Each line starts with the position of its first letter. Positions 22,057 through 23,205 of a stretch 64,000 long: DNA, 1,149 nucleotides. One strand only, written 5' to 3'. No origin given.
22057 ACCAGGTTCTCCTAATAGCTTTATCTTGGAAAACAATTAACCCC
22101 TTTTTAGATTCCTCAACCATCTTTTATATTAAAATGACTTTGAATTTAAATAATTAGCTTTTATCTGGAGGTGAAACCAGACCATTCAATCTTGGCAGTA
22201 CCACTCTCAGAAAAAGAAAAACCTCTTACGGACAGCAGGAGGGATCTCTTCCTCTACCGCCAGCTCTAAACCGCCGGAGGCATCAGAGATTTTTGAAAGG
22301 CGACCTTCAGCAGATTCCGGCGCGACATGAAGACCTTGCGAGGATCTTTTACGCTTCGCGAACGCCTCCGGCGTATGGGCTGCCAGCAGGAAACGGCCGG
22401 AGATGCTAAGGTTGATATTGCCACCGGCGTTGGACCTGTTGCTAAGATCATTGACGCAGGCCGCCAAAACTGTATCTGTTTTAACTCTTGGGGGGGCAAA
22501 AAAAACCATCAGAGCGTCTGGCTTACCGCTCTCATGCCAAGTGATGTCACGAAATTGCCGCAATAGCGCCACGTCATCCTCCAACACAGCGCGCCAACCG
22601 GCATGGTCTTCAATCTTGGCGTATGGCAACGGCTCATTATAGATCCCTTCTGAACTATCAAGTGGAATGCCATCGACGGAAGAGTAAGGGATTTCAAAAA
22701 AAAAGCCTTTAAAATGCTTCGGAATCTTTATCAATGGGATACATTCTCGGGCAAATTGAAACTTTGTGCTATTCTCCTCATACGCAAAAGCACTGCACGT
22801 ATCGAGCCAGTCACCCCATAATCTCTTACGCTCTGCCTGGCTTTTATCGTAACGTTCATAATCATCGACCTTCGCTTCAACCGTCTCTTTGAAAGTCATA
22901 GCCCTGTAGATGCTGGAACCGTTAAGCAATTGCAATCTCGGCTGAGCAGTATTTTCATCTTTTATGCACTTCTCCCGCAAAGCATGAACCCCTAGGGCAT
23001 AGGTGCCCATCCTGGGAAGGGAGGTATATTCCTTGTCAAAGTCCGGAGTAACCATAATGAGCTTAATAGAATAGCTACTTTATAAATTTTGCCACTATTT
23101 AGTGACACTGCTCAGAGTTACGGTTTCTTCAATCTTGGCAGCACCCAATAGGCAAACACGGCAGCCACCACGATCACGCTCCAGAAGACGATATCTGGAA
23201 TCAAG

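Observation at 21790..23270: Insertion-like island between map and hisS carrying a Bro-N fragment and an unknown protein with slip-prone homopolymers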

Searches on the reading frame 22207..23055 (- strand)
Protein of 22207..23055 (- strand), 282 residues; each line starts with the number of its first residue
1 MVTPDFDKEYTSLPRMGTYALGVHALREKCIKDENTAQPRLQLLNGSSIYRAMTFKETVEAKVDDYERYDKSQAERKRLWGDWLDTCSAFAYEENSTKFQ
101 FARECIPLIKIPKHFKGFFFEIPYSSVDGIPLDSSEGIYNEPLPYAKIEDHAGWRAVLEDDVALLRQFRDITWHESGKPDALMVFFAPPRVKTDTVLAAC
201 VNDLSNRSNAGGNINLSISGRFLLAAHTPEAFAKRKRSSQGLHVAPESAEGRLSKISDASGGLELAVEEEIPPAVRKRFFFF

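Call 5: search_protein_families(library=phrogs, proteins=[window:22207-23055:-], max_evalue=0.1)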
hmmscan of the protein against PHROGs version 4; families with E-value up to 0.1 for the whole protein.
window:22207-23055:- (282 aa): 0 families

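Call 6: search_protein_families(library=padloc, proteins=[window:22207-23055:-], max_evalue=0.1)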
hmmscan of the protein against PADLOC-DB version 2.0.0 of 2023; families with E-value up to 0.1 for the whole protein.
window:22207-23055:- (282 aa): 0 families

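Call 8: search_protein_families(library=pfam, proteins=[window:22207-23055:-], max_evalue=0.1)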
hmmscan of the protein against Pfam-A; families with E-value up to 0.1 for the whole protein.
window:22207-23055:- (282 aa): 0 families

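Call 10: find_homologous_proteins(query=window:22207-23055:-)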
Query window:22207-23055:- (282 aa): 2 proteins with E <= 0.001 among 712 candidates.
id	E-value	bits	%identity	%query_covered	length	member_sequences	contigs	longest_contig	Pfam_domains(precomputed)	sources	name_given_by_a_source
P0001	9.1e-189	644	100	100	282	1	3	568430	-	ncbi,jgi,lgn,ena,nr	ncbi:hypothetical protein COV20_04110 [Candidatus Woesearchaeota archaeon CG10_big_fil_rev_8_21_14_0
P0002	4.4e-42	163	41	77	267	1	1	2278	-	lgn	-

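Call 13: find_encoding_contigs(protein=P0002, flank=10000)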
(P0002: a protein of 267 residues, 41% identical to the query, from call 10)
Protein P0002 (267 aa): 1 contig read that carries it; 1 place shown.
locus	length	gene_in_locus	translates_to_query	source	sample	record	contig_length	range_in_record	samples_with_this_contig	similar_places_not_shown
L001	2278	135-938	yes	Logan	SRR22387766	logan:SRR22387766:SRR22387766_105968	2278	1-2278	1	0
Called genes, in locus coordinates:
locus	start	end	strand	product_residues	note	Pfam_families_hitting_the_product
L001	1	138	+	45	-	?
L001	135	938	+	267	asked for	-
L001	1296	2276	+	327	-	?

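Call 19: find_encoding_contigs(protein=window:22207-23055:-, flank=10000)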
Protein window:22207-23055:- (282 aa): 5 contigs read that carry it; 4 places shown.
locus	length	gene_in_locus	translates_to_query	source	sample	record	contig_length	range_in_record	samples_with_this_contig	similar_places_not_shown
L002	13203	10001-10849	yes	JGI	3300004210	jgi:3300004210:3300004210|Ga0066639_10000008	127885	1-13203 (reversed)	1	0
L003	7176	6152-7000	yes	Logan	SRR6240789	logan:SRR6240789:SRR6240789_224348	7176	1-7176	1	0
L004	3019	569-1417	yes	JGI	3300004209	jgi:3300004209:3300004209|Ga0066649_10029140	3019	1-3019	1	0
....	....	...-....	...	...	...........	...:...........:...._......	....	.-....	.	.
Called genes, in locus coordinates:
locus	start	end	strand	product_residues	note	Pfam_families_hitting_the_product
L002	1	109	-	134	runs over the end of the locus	PF01850:PIN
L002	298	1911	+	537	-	PF01935:DUF87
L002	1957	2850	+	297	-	PF06550:SPP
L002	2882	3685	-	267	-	PF12706:Lactamase_B_2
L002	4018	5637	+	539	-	PF00118:Cpn60_TCP1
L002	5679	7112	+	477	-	PF01066:CDP-OH_P_transf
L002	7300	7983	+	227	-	-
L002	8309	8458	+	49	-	-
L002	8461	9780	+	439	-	PF00152:tRNA-synt_2 (weak), PF01409:tRNA-synt_2d (weak), PF13393:tRNA-synt_His, PF00587:tRNA-synt_2b (weak), PF03129:HGTP_anticodon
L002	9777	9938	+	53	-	-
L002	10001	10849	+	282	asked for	-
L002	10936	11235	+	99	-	-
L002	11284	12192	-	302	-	PF00557:Peptidase_M24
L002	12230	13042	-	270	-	-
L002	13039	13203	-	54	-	?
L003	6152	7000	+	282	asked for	-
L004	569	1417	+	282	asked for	-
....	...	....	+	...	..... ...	-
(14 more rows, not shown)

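Call 26: search_protein_representatives(protein=window:22207-23055:-)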
Query: 282 residues. Proteins with E-value up to 0.001 (for the whole library): 316; up to 1e-10: 212; up to 1e-30: 33. The best 150 are listed.
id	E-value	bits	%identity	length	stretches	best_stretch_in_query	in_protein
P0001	2.9e-189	643.7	100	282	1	1-282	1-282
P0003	2.1e-60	220.9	49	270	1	7-227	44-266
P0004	6.0e-52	193.2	35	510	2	7-231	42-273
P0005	3.9e-44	167.6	42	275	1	7-224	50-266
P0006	6.1e-43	163.7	44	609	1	8-223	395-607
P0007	2.9e-39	151.6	37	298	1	11-280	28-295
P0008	7.4e-37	143.7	40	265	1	7-226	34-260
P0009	4.7e-36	141.1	38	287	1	5-226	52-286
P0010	1.9e-35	139.1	40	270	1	5-228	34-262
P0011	2.9e-35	138.5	40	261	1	6-228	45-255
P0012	4.2e-35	138.0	40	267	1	12-224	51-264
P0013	4.3e-35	137.9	38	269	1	7-226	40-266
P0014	6.8e-34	134.0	37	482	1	9-226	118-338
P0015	9.2e-34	133.6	40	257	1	12-228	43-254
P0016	1.5e-33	132.8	37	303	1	7-226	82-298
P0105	1.2e-19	87.3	31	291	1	8-270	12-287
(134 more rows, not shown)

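Call 27: predict_structure(protein=window:22207-23055:-)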
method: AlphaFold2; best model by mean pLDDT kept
length: 282 residues; sequences in the alignment: 1
mean_pLDDT: 31.2   pTM: 0.20
mean pLDDT of the five models: 31.2, 31.0, 28.3, 28.2, 25.9
residues with pLDDT >= 90: 0; 70-90: 0; 50-70: 0; < 50: 282
segments of 3 or more residues with pLDDT < 50: 1-282
pLDDT, mean of each block of 10 residues (from residue 1): 30 27 28 35 30 34 40 42 39 32 30 29 27 28 24 29 30 30 33 40 38 30 28 27 26 29 29 30 23
secondary structure, 60 per line:
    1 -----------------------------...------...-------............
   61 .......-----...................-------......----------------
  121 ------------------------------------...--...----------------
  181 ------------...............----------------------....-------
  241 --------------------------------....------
elements in order: E30-32 E39-41 H49-67 H73-91 H99-104 E157-159 E162-164 H193-207 H230-233 H273-276

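Call 32: search_solved_structures(query=A2, max_evalue=10, show_alignments=2)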
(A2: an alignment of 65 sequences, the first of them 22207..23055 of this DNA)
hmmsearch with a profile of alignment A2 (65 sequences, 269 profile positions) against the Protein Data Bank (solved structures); distinct sequences matched with E-value up to 10: 0.

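Call 33: search_protein_families(library=pfam, alignment_id=A2, max_evalue=0.01)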
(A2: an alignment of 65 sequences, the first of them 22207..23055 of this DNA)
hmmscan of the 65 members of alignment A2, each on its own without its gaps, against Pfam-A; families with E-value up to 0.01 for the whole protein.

A. member 1, window:22207-23055:- (282 aa): 0 families

B. families by the number of members that match (of 65 scanned): 0 families

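Call 36: find_related_loci(query=A3, collection=genome_contigs, flank=6000)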
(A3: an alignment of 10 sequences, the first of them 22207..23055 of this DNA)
Query A3 (282 aa) in genome_contigs; peptide patterns used: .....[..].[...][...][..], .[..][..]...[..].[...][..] (x = any residue, [..] = any of these).
48 stretches matched a pattern; 39 encode a relative of the query (tblastn E <= 1e-3); 37 distinct loci.
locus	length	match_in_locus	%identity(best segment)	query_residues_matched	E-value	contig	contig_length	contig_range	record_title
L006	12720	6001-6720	40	9-235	2e-51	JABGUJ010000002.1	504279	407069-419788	MAG: Candidatus Woesearchaeota archaeon isolate SI034_bin151 k141_1850769, whole genome shotgun sequence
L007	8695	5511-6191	40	9-237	2e-49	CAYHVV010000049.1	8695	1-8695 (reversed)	MAG TPA_asm: uncultured Methanosarcinales archaeon isolate ERP119705_co15_611 genome assembly, contig: NODE_9864_length_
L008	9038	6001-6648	42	7-223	2e-49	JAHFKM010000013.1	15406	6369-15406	MAG: archaeon isolate nzgw41 NODE_5487_length_15407_cov_3.202277, whole genome shotgun sequence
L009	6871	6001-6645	43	10-226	4e-49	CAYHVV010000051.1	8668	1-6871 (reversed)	MAG TPA_asm: uncultured Methanosarcinales archaeon isolate ERP119705_co15_611 genome assembly, contig: NODE_9908_length_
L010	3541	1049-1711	42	9-230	4e-48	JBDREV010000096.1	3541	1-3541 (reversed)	MAG: Candidatus Woesearchaeota archaeon isolate MEGAHIT-group-1.331 k141_8531467, whole genome shotgun sequence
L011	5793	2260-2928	39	10-227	1e-45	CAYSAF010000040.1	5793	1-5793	MAG TPA_asm: Candidatus Woesearchaeota archaeon isolate binchicken_co266_186 genome assembly, contig: NODE_32150_length_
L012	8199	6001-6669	38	2-226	1e-43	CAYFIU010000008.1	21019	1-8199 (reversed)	MAG TPA_asm: Candidatus Woesearchaeota archaeon isolate ERP003628_co1_89 genome assembly, contig: NODE_1083_length_21019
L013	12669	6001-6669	37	10-226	7e-44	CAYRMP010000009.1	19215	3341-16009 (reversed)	MAG TPA_asm: uncultured Methanosarcinales archaeon isolate binchicken_co38_613 genome assembly, contig: NODE_5989_length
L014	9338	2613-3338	37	6-242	2e-43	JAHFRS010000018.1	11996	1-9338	MAG: archaeon isolate nzgw58 NODE_2000_length_11997_cov_5.958572, whole genome shotgun sequence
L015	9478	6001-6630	39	10-223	5e-43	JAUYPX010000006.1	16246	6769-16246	MAG: Nanoarchaeota archaeon isolate C4_metabat.bin.63 C4_k141_546418, whole genome shotgun sequence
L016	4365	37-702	37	8-227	2e-42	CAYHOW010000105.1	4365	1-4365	MAG TPA_asm: Candidatus Woesearchaeota archaeon isolate ERP119705_co14_579 genome assembly, contig: NODE_41177_length_43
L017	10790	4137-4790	36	9-223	1e-40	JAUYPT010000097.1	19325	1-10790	MAG: Nanoarchaeota archaeon isolate C4_metabat.bin.53 C4_k141_599258, whole genome shotgun sequence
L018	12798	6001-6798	36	13-280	2e-46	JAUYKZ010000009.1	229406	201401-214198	MAG: archaeon isolate C24_metabat.bin.228 C24_k141_166079, whole genome shotgun sequence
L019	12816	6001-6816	35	6-269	4e-39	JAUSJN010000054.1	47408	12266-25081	MAG: Nanoarchaeota archaeon isolate E14_metabat.bin.302 E14_k141_1756263, whole genome shotgun sequence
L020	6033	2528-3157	36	17-223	2e-37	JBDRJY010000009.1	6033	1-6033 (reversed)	MAG: archaeon isolate MEGAHIT-group-1.682 k141_8962652, whole genome shotgun sequence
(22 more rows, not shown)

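Call 42: predict_structure(alignment_id=A2)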
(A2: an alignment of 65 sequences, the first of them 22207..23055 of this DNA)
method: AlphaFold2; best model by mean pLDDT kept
length: 282 residues; sequences in the alignment: 65
mean_pLDDT: 89.0   pTM: 0.81
mean pLDDT of the five models: 89.0, 88.5, 88.3, 88.1, 87.4
residues with pLDDT >= 90: 215; 70-90: 21; 50-70: 33; < 50: 13
segments of 3 or more residues with pLDDT < 50: 261-264, 275-278
pLDDT, mean of each block of 10 residues (from residue 1): 72 98 98 97 98 98 94 95 97 98 98 98 98 97 98 98 98 96 96 97 93 87 95 85 68 54 50 50 56
secondary structure, 60 per line:
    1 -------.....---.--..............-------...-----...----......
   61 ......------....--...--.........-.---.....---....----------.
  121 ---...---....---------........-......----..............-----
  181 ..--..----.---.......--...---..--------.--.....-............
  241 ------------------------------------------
elements in order: E8-12 H19-32 E40-42 E48-50 H55-66 H73-76 E84-92 E98-102 H106-109 E130-133 H145-150 H152-157 H162-175 E195-201 E223-227 H229-240
